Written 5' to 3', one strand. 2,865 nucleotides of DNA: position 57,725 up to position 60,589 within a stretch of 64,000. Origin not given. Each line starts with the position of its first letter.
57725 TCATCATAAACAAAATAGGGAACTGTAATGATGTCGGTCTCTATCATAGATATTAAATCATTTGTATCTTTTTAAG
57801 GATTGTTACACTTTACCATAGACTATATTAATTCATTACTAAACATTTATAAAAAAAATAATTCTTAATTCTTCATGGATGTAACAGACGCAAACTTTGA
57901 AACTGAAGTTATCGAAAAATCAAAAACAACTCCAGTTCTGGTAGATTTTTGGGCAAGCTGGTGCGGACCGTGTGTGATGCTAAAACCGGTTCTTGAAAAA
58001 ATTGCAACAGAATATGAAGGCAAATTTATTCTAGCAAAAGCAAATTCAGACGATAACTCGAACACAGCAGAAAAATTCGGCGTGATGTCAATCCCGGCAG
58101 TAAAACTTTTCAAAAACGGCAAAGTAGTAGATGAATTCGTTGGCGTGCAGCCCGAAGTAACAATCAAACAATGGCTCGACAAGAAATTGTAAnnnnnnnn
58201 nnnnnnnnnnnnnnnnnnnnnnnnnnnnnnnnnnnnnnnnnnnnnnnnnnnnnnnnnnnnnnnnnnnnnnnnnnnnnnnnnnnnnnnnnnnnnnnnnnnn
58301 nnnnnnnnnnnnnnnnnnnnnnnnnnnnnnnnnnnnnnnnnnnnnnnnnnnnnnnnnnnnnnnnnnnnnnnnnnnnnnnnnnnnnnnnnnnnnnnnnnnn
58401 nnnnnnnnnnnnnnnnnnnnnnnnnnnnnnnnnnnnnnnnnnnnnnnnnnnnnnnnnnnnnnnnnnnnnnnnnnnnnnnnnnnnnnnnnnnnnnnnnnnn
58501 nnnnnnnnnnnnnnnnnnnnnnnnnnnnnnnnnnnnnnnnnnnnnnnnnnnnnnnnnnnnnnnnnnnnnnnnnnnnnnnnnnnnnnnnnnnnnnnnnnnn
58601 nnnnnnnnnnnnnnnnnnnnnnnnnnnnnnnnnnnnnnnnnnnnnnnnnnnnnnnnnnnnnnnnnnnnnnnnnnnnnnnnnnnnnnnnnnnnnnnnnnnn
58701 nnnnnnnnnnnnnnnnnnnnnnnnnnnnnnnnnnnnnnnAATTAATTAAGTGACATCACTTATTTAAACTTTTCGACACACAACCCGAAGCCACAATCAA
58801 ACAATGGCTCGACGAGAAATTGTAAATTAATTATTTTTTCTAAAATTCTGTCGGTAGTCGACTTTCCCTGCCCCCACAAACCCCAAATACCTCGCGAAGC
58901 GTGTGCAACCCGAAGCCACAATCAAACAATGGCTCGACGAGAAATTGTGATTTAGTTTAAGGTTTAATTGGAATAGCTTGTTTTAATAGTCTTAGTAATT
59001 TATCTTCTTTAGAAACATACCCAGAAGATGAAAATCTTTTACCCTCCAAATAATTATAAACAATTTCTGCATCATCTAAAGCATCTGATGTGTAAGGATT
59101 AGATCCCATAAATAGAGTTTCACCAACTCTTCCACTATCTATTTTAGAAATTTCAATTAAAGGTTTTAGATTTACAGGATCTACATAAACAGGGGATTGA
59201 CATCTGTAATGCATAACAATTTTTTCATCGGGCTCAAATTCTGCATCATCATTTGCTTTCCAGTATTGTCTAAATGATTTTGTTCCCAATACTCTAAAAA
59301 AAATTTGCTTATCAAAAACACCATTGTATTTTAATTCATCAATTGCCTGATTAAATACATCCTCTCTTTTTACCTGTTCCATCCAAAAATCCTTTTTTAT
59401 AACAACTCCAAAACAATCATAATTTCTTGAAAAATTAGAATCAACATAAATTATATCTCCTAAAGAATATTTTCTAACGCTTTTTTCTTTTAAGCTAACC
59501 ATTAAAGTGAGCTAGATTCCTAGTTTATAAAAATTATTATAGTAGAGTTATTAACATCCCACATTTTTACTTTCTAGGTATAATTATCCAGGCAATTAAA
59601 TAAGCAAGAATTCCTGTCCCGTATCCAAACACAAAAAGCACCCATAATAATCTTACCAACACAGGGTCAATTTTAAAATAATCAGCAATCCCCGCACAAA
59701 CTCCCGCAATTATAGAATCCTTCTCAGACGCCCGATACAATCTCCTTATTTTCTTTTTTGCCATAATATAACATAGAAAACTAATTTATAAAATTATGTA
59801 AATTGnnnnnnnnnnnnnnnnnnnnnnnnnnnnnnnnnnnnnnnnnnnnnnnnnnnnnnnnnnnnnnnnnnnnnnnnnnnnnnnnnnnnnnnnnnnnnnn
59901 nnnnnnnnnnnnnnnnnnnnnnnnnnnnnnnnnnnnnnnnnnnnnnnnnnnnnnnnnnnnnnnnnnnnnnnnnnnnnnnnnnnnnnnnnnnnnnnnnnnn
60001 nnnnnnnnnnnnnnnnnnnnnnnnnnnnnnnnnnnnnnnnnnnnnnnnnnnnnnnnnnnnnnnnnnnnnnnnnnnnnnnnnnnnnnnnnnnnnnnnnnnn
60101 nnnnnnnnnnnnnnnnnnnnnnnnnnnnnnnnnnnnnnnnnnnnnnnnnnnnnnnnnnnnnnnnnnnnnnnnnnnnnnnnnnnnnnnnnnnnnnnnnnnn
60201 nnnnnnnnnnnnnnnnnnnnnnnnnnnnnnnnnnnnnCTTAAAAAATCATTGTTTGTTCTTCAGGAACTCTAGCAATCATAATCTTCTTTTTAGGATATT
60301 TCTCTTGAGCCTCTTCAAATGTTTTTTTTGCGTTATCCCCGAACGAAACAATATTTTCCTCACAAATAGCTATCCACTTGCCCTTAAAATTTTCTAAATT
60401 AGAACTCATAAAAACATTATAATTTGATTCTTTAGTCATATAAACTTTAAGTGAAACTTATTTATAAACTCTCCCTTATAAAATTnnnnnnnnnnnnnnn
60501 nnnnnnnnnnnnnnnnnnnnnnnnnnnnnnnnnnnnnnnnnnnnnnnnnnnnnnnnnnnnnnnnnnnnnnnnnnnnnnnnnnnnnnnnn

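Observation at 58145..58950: trxA 3' end is present three times, bracketing a MazF TA cassette and a repeat remnant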

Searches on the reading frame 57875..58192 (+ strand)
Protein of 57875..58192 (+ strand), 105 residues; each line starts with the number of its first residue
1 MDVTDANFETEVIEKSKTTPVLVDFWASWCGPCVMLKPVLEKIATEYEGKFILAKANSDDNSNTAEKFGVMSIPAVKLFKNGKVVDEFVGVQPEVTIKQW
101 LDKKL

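Call 9: search_protein_families(library=pfam, proteins=[window:57875-58192:+], max_evalue=0.01)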
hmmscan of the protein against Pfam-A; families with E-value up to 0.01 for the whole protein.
window:57875-58192:+ (105 aa): 8 families
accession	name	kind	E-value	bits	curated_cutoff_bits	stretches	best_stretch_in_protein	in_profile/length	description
PF00085.26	Thioredoxin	-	9.3e-30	103.1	23.5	1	3-103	5-103/103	Thioredoxin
PF13098.12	Thioredoxin_2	-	5.6e-08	33.5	27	1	16-101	3-104/104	Thioredoxin-like domain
PF13192.12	Thioredoxin_3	-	2.3e-05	24.8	24.8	1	29-101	9-75/76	Thioredoxin domain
PF13905.12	Thioredoxin_8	-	2.6e-05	24.9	27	1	20-48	3-31/94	Thioredoxin-like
PF13899.12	Thioredoxin_7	-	4.4e-05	24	27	1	16-78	15-80/83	Thioredoxin-like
PF14595.12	Thioredoxin_9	-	0.0001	22.6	25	1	13-79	36-104/129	Thioredoxin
PF08534.16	Redoxin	-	0.00045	20.5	26.6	1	16-50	26-61/148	Redoxin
PF04756.19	OST3_OST6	-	0.0089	15.9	27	1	29-81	45-104/294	OST3 / OST6 family, transporter family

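Call 11: find_encoding_contigs(protein=window:57875-58192:+, flank=10000, max_places=10)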
Protein window:57875-58192:+ (105 aa): 2 contigs read that carry it; 1 place shown.
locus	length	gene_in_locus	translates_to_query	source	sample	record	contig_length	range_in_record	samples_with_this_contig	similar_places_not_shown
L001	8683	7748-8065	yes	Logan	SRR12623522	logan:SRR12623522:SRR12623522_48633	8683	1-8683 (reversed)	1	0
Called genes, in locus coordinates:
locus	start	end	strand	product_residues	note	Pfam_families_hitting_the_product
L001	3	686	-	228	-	?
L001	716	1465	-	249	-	PF01198:Ribosomal_L31e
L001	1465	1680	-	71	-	-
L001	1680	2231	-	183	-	PF01090:Ribosomal_S19e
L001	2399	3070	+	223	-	-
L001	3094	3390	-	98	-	-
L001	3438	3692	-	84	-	PF01985:CRS1_YhbY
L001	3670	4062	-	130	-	PF05670:NFACT-R_1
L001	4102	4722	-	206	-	PF00352:TBP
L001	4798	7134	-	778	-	PF04675:DNA_ligase_A_N, PF01068:DNA_ligase_A_M, PF00561:Abhydrolase_1 (faint), PF06821:Ser_hydrolase, PF04679:DNA_ligase_A_C (weak)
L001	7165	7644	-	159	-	-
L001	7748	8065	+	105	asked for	PF00085:Thioredoxin, PF13098:Thioredoxin_2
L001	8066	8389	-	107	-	PF02452:PemK_toxin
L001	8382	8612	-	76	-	PF26688:RHH_12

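Call 54: find_related_loci(query=A3, collection=genome_contigs, flank=6000)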
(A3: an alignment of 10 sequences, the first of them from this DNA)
Query A3 (105 aa) in genome_contigs; peptide patterns used: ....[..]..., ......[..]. (x = any residue, [..] = any of these).
600 stretches matched a pattern (row limit reached: there are more); 598 encode a relative of the query (tblastn E <= 1e-3); the best 80 are kept; 80 distinct loci.
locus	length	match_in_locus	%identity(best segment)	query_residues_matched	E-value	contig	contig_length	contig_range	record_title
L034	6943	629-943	63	1-105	1e-42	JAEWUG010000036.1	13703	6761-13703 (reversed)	MAG: Nanoarchaeota archaeon isolate OH_SDB_175 k127_1233436, whole genome shotgun sequence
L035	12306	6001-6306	56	1-102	8e-39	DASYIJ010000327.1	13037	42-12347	MAG TPA_asm: Solirubrobacteraceae bacterium isolate SMAG_U4264 k141_2407330, whole genome shotgun sequence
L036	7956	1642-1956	54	1-105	6e-36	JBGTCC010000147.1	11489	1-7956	MAG: Thermodesulfobacteriota bacterium isolate JTS-RE110 k141_8953911, whole genome shotgun sequence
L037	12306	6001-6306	52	1-102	5e-36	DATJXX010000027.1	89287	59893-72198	MAG TPA_asm: Solirubrobacteraceae bacterium isolate SMAG_U15137 k141_3858824, whole genome shotgun sequence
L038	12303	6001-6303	53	1-101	3e-35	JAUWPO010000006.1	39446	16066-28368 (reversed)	MAG: Chloroflexota bacterium isolate CSMAG_2478 CSMAG_2478_k141_476764_length_39446_cov_82.2445, whole genome shotgun se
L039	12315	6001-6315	51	1-105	9e-35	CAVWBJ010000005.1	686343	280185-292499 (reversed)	MAG: uncultured Solirubrobacteraceae bacterium isolate MFD05502.bin.1.35 genome assembly, contig: contig_43362, whole ge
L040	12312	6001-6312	51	2-105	3e-34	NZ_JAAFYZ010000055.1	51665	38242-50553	Catenulispora pinistramenti strain NL8 NODE_55, whole genome shotgun sequence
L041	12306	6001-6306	55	2-103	1e-33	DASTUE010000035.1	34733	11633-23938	MAG TPA_asm: Lysobacter sp. isolate SMAG_U2324 k141_693793, whole genome shotgun sequence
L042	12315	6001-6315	50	1-105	1e-33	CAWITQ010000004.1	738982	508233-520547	MAG: uncultured Solirubrobacterales bacterium isolate MFD01213.bin.2.42 genome assembly, contig: contig_2506, whole geno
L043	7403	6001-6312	50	2-105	2e-33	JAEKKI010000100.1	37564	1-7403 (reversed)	MAG: Catenulisporales bacterium isolate SH_70_18 SH_S37_scaffold_2161, whole genome shotgun sequence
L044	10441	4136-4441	52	1-105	8e-33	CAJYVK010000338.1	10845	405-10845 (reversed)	MAG: uncultured Hymenobacter sp. isolate SP48_2_metabat2_genome_mining.27 genome assembly, contig: k127_27804, whole gen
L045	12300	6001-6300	52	1-102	2e-32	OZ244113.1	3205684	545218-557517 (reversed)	MAG: Chitinophagales bacterium isolate cad831f1-edbc-4cc0-abff-bc343cfceada genome assembly, chromosome: 1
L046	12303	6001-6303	50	3-105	2e-32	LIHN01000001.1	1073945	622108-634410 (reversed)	MAG: Bacteroidetes bacterium HLUCCA01 ITZX_scaf_2, whole genome shotgun sequence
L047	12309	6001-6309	50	1-105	1e-32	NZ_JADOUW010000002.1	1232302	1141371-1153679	Pedobacter sp. CAN_A7 Ga0418702_02, whole genome shotgun sequence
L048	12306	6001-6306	47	1-102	2e-32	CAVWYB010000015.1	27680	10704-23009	MAG: uncultured Solirubrobacterales bacterium isolate MFD09267.bin.2.330 genome assembly, contig: contig_140873, whole g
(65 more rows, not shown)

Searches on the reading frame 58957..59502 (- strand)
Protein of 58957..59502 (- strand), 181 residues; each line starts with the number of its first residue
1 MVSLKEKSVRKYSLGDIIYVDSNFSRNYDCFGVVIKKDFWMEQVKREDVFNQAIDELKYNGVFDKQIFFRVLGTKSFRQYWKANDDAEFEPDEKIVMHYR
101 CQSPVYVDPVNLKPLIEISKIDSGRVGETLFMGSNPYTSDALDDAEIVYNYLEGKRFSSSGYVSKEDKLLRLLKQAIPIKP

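Call 9: search_protein_families(library=pfam, proteins=[window:58957-59502:-], max_evalue=0.01)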
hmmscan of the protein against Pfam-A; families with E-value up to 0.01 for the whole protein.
window:58957-59502:- (181 aa): 0 families

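Call 61: find_encoding_contigs(protein=window:58957-59502:-, flank=4000, max_places=10)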
Protein window:58957-59502:- (181 aa): 2 contigs read that carry it; 1 place shown.
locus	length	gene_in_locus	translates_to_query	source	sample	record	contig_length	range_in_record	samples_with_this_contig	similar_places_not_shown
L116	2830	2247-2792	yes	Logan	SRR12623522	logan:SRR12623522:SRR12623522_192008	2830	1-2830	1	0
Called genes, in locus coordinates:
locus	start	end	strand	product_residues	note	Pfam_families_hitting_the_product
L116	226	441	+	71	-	-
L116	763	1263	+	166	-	PF00827:Ribosomal_L15e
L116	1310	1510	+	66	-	PF18929:DUF5678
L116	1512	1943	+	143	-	PF00077:RVP (weak), PF13650:Asp_protease_2, PF13975:gag-asp_proteas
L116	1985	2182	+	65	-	PF04024:PspC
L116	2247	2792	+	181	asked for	-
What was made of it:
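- Checked: A second Logan contig stops inside c3 (L116, call 61).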

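Call 68: search_protein_families(library=ncbifam, proteins=[window:58957-59502:-], max_evalue=0.001)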
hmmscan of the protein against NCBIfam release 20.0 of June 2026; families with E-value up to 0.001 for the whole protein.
window:58957-59502:- (181 aa): 0 families

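Call 69: search_protein_families(library=padloc, proteins=[window:58957-59502:-], max_evalue=0.001)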
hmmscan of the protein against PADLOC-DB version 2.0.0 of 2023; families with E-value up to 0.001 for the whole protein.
window:58957-59502:- (181 aa): 0 families

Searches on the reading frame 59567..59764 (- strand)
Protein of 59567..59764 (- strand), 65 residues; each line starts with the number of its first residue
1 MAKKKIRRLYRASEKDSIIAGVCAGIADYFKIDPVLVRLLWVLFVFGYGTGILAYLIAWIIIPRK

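Call 9: search_protein_families(library=pfam, proteins=[window:59567-59764:-], max_evalue=0.01)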
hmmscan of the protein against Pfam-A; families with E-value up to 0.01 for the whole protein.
window:59567-59764:- (65 aa): 1 family
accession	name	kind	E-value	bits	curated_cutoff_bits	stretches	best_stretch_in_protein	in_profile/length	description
PF04024.17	PspC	-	1.1e-24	86.4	25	1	7-64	1-57/58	PspC domain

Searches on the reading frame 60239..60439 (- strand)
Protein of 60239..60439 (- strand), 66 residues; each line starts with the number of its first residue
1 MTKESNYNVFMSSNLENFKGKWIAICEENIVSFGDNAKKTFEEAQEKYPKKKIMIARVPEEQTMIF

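Call 9: search_protein_families(library=pfam, proteins=[window:60239-60439:-], max_evalue=0.01)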
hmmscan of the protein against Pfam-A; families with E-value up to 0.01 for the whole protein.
window:60239-60439:- (66 aa): 1 family
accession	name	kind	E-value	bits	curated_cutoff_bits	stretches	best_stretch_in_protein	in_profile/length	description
PF18929.5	DUF5678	-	4.3e-12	46.1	23.2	1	15-61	3-49/49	Family of unknown function (DUF5678)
